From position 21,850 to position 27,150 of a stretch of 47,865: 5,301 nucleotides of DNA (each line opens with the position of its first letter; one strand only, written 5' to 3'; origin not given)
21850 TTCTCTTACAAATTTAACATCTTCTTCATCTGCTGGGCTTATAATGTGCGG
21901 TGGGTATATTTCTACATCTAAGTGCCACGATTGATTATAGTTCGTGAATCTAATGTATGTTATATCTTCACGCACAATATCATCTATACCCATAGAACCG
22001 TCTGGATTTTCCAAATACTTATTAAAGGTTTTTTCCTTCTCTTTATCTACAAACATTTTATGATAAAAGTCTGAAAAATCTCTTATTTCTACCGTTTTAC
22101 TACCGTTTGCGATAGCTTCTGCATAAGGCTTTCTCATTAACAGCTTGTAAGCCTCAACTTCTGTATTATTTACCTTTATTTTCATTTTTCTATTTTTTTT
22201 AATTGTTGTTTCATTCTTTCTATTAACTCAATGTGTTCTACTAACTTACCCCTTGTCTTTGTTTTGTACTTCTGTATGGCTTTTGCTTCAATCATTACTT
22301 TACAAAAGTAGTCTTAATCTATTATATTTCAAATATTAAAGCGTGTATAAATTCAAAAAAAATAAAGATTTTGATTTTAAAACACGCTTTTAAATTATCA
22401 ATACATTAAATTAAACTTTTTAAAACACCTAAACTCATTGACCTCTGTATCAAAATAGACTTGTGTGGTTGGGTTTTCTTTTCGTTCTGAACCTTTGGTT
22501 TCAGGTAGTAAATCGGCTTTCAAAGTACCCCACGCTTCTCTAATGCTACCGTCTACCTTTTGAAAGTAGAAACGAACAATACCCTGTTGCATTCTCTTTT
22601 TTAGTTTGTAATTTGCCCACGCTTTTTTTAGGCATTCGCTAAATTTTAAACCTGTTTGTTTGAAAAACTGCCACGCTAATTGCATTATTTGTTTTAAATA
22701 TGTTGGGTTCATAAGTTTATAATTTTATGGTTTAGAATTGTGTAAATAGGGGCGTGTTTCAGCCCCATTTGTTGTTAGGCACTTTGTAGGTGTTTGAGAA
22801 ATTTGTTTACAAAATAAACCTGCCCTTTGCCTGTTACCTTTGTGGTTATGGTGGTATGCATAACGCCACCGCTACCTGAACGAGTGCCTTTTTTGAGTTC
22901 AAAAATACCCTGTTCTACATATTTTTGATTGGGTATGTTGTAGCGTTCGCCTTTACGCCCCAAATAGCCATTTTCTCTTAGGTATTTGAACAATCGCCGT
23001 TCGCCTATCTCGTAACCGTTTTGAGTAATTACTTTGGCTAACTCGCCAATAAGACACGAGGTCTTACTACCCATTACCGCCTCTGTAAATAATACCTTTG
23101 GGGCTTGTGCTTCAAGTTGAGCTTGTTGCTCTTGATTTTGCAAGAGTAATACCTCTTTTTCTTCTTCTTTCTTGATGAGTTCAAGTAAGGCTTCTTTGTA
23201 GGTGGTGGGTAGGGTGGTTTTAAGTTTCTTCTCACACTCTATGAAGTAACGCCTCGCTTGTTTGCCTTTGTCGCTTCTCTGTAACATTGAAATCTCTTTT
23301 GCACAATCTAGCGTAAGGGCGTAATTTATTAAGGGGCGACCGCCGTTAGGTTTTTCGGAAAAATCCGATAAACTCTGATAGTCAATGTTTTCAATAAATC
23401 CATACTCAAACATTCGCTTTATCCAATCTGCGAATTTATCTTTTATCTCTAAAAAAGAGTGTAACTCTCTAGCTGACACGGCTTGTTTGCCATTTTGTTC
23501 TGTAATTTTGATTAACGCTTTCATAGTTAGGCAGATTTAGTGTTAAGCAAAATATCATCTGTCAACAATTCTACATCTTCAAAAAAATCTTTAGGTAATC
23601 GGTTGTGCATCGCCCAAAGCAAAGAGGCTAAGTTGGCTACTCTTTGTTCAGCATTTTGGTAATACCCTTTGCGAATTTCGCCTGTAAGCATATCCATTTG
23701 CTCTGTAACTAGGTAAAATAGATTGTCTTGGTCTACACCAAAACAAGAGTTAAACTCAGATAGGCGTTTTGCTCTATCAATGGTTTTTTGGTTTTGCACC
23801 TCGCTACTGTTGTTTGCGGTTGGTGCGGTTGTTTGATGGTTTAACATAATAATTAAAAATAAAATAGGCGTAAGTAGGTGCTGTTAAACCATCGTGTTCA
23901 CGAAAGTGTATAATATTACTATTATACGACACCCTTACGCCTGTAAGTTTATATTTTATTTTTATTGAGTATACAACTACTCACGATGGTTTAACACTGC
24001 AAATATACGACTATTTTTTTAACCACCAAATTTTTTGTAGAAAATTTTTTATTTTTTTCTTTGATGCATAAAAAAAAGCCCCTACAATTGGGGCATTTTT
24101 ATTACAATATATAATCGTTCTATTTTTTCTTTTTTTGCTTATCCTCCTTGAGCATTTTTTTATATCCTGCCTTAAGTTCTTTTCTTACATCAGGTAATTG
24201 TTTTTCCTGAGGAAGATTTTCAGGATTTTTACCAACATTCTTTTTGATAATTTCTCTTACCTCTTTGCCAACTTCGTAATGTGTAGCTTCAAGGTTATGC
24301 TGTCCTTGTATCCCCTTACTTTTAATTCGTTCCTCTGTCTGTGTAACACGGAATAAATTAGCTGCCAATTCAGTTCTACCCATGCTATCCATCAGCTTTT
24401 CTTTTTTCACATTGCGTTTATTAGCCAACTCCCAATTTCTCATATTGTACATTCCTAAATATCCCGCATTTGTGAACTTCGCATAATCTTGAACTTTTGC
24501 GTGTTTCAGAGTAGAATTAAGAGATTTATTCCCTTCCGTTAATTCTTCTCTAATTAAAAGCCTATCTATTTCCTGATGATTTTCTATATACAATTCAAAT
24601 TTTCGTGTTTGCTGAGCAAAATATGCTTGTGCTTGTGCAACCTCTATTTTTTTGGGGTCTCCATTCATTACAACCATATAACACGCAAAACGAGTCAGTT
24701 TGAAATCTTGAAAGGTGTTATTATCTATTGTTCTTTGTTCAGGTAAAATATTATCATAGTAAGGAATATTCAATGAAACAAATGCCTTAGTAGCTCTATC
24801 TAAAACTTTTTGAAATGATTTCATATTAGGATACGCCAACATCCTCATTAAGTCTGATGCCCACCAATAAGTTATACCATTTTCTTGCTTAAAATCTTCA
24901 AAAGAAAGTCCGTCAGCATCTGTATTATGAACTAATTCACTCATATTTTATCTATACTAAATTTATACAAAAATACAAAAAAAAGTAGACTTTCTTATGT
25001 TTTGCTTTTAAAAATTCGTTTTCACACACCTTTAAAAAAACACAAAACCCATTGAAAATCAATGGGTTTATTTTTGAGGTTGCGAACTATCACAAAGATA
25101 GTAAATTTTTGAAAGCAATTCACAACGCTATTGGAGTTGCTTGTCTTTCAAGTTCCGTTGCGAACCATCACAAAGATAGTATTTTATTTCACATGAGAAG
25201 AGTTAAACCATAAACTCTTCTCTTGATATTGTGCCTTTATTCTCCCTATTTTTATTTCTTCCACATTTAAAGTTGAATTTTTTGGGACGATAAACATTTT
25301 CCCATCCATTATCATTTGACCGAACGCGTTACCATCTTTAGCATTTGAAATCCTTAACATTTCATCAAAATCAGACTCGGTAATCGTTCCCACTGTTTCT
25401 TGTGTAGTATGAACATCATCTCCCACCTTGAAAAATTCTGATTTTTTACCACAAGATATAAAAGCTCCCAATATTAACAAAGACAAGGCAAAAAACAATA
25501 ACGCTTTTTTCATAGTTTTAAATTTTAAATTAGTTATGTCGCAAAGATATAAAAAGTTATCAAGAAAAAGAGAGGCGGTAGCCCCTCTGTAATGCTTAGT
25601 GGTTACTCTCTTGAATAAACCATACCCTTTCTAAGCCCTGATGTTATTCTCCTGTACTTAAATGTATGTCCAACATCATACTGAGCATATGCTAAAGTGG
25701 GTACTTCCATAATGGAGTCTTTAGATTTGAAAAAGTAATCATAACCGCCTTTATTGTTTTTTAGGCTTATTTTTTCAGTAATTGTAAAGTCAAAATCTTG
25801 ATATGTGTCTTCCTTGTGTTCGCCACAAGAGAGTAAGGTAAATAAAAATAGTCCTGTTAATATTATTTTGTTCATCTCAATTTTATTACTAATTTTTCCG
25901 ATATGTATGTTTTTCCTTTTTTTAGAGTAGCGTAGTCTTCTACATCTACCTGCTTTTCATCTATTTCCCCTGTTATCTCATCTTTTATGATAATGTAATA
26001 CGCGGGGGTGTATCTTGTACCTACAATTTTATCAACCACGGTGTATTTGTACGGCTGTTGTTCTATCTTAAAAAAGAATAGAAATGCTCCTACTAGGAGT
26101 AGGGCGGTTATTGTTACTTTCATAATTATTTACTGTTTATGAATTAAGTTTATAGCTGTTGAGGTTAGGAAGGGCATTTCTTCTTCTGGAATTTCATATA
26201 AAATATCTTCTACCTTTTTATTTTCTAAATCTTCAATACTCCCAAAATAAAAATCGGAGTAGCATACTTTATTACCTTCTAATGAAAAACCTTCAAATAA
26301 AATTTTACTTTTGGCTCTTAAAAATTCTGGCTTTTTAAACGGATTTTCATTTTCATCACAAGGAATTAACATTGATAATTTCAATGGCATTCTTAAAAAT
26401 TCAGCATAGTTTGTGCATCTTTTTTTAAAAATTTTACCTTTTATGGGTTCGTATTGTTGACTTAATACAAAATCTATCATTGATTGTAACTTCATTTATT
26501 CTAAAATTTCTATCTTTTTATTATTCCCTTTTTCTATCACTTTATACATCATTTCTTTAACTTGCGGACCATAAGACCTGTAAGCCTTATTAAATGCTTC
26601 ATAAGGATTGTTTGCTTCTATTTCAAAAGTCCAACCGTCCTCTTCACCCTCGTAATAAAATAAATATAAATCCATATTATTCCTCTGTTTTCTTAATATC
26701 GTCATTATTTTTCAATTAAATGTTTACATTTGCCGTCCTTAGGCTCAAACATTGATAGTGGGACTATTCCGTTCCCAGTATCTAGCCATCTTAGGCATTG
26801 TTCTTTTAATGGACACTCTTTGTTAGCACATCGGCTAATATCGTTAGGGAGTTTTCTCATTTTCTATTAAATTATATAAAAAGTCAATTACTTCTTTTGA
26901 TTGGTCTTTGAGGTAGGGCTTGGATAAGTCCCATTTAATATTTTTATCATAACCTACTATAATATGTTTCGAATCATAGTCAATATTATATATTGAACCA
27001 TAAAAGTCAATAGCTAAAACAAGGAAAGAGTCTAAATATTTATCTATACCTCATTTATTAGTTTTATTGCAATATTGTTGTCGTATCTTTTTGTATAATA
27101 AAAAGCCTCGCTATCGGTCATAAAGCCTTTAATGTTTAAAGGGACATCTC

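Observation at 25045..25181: Tandem 25-bp direct repeats carrying -7 boxes upstream of a bidirectional terminator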

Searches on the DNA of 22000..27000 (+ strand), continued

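Call 20: get_annotated_region(hit=H38, flank=2000)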
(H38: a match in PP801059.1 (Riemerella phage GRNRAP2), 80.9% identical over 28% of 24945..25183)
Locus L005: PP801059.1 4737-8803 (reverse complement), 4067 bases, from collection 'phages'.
description: Riemerella phage GRNRAP2, complete genome.
organism: Riemerella phage GRNRAP2 (NCBI taxid 3153335)
taxonomy: Viruses; Duplodnaviria; Heunggongvirae; Uroviricota; Caudoviricetes
host: Riemerella anatipestifer 116; source: excrement from sick ducks; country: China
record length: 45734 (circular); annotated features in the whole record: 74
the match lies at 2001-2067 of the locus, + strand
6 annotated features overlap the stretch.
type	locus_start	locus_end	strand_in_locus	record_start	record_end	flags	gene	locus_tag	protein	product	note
CDS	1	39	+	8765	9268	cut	-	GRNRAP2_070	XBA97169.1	hypothetical protein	MGA_8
CDS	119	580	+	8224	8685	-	-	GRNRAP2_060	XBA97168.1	hypothetical protein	MGA_7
CDS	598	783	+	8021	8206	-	-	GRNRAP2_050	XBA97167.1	hypothetical protein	MGA_6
CDS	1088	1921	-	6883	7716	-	-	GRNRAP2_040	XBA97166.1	hypothetical protein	MGA_5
CDS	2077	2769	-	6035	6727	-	-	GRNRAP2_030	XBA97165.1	hypothetical protein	MGA_4; WP_013389449.1 glycoside hydrolase N-terminal domain-containing protein (Bifidobacterium bifidum) [pid:29.7%, ...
CDS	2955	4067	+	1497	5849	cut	-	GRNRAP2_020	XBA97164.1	hypothetical protein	MGA_3; WP_126512433.1 YSIRK-type signal peptide-containing protein (Gemella haemolysans) [pid:22.0%, q_cov:41.4%, ...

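Call 22: search_dna_similar(query=window:25127-25156:+, collection=phages, mode=distant, max_evalue=10, max_rows=40)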
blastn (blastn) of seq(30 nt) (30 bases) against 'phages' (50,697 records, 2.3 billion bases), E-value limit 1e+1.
Records with a match: 66; places in all: 66; records where one place covers at least 80% of the query: 12.
Best place of each record, by identity: >=99% 23; 95-99% 33; 90-95% 10.
By first word of the organism name: Cyanophage 24; Riemerella 12; Bacillus 5; Dulem 4; Synechococcus 4; Clostridium 2; Prochlorococcus 2; Listeria 2; Caudoviricetes 2; Achromobacter 2; and 6 more.
By host as written in the record: Synechococcus 22; Riemerella anatipestifer 5; - 5; Bacillus pumilus BL-8 4; Riemerella anatipestifer RA21 2; Clostridium tetani ATCC 453 2; Synechococcus sp. WH7803 2; Listeria monocytogenes 2; and 17 more.
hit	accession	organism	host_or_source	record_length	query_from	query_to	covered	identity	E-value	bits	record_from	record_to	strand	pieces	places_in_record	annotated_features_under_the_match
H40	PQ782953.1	Riemerella phage vB_RanS_CRP34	Riemerella anatipestifer RAf8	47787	1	30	100%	100.0%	2e-7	55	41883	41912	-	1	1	none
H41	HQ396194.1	Riemerella phage RAP44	Riemerella anatipestifer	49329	1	30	100%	100.0%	2e-7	55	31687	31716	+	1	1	none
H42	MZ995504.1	Riemerella phage vB_RanS_PT03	Riemerella anatipestifer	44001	1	30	100%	100.0%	2e-7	55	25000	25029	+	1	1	none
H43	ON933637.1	Riemerella phage vB_RanS_PT15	Riemerella anatipestifer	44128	1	30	100%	100.0%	2e-7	55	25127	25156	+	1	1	none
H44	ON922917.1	Riemerella phage vB_RanS_PT33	Riemerella anatipestifer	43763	1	30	100%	100.0%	2e-7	55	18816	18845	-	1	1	none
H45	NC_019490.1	Riemerella phage RAP44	Riemerella anatipestifer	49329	1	30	100%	100.0%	2e-7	55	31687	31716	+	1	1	none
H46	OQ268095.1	Riemerella phage vB_RanS_CRP5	Riemerella anatipestifer RAf2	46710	1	30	100%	100.0%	2e-7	55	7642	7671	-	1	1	none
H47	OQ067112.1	Riemerella phage vB_RanS_CRP2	Riemerella anatipestifer RAf1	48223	1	30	100%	100.0%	2e-7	55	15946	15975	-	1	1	none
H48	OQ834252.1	Riemerella phage vB_RanS_CRP12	Riemerella anatipestifer RAf71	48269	1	30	100%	100.0%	2e-7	55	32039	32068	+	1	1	none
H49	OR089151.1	Riemerella phage vB_RanS_CRP19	Riemerella anatipestifer RAf490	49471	1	30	100%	100.0%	2e-7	55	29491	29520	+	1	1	none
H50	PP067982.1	Riemerella phage vB_RanS_GDF21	Riemerella anatipestifer RA21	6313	2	30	97%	100.0%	7e-7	54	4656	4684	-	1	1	none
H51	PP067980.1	Riemerella phage vB_RanS_GDF21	Riemerella anatipestifer RA21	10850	1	30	100%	90.0%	4e-3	42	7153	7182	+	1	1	tape measure protein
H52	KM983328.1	Clostridium phage phiCT453B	Clostridium tetani ATCC 453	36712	7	29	77%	95.7%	5e-2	38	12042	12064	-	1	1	putative transcriptional regulator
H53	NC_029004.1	Clostridium phage phiCT453B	Clostridium tetani ATCC 453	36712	7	29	77%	95.7%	5e-2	38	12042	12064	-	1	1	putative transcriptional regulator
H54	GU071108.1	Prochlorococcus phage Syn33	Synechococcus sp. WH7803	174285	9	29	70%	95.2%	6e-1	35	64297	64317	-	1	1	structural protein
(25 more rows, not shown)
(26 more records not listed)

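Call 25: get_annotated_region(hit=H51, flank=3000)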
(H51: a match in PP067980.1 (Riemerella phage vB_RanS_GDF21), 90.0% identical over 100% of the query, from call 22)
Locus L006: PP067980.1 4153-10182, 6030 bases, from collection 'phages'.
description: Riemerella phage vB_RanS_GDF21 genomic sequence.
organism: Riemerella phage vB_RanS_GDF21 (NCBI taxid 3113642)
taxonomy: Viruses; Duplodnaviria; Heunggongvirae; Uroviricota; Caudoviricetes
host: Riemerella anatipestifer RA21; source: duck excrement; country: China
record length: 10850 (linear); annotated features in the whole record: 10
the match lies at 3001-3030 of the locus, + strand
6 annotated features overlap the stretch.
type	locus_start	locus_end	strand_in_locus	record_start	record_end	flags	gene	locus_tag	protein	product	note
CDS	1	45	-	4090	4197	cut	-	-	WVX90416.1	hypothetical protein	-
CDS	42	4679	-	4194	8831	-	-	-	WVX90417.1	tape measure protein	-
CDS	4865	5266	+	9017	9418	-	-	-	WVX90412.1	hypothetical protein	-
CDS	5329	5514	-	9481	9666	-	-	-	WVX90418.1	hypothetical protein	-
CDS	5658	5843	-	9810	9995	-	-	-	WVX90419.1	hypothetical protein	-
CDS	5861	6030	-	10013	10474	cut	-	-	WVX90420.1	hypothetical protein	-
